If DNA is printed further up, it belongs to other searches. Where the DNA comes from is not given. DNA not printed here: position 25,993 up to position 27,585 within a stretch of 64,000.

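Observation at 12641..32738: A ~20 kb acyl-CoA island in which the beta-oxidation-type enzymes deviate at canonical catalytic positions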

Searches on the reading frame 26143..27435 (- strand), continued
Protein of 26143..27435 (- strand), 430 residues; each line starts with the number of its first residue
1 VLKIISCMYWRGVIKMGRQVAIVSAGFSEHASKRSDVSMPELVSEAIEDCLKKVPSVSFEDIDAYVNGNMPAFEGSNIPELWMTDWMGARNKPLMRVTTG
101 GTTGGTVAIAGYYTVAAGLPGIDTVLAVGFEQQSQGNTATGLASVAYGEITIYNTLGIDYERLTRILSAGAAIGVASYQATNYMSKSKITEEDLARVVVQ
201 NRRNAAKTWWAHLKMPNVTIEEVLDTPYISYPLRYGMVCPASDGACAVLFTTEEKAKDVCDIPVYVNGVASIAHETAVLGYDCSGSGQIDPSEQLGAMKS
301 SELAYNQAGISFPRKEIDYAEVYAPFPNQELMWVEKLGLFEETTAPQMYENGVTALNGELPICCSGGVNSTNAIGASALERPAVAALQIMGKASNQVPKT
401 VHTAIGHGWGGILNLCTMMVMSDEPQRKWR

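Call 73: search_solved_structures(query=A3, max_evalue=0.00001, show_alignments=0)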
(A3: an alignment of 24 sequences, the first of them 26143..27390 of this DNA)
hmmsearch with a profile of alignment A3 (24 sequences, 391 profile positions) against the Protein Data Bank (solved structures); distinct sequences matched with E-value up to 0.00001: 42.
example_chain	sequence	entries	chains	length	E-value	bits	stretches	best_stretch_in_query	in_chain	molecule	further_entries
4yzo_A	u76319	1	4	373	2.7e-75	256.9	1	5-389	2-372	Putative acyl-CoA acyltransferase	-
6esq_A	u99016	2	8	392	3.1e-75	256.7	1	2-389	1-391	acetoacetyl-CoA thiolase | Acetyl-CoA acetyltransferase thiolase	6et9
7yvy_A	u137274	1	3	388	4.1e-74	253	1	2-386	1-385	Acetyl-CoA acetyltransferase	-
6hsj_A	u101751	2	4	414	3.9e-72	246.5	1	3-375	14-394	SCP2-thiolase (type-1)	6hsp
6hrv_A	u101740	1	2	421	4.2e-72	246.4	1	3-375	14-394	SCP2-thiolase (type-1)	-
7pxp_C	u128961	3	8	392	8.4e-62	212.5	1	2-378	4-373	Benzoylsuccinyl-CoA thiolase subunit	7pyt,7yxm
4u4e_A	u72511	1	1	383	2e-54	188.2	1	142-387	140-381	Thiolase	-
6ok1_A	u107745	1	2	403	8.2e-50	173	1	5-376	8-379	Lipid-transfer protein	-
3zbg_A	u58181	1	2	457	3.9e-44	154.4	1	18-378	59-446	3-KETOACYL-COA THIOLASE-LIKE PROTEIN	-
3zbl_A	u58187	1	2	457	4.1e-44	154.3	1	18-378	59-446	3-KETOACYL-COA THIOLASE-LIKE PROTEIN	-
3zbk_A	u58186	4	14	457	4.4e-44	154.2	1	18-378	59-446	3-KETOACYL-COA THIOLASE-LIKE PROTEIN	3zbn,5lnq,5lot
4bia_A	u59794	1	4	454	3.4e-43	151.2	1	19-387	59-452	3-KETOACYL-COA THIOLASE, PUTATIVE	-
4bi9_A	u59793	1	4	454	1e-42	149.7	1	19-387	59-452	3-KETOACYL-COA THIOLASE, PUTATIVE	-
9myr_A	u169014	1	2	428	2e-41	145.5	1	6-379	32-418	Nonspecific lipid-transfer protein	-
9skm_I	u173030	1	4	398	2.1e-39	138.8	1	2-388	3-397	2,4-diacetylphloroglucinol biosynthesis protein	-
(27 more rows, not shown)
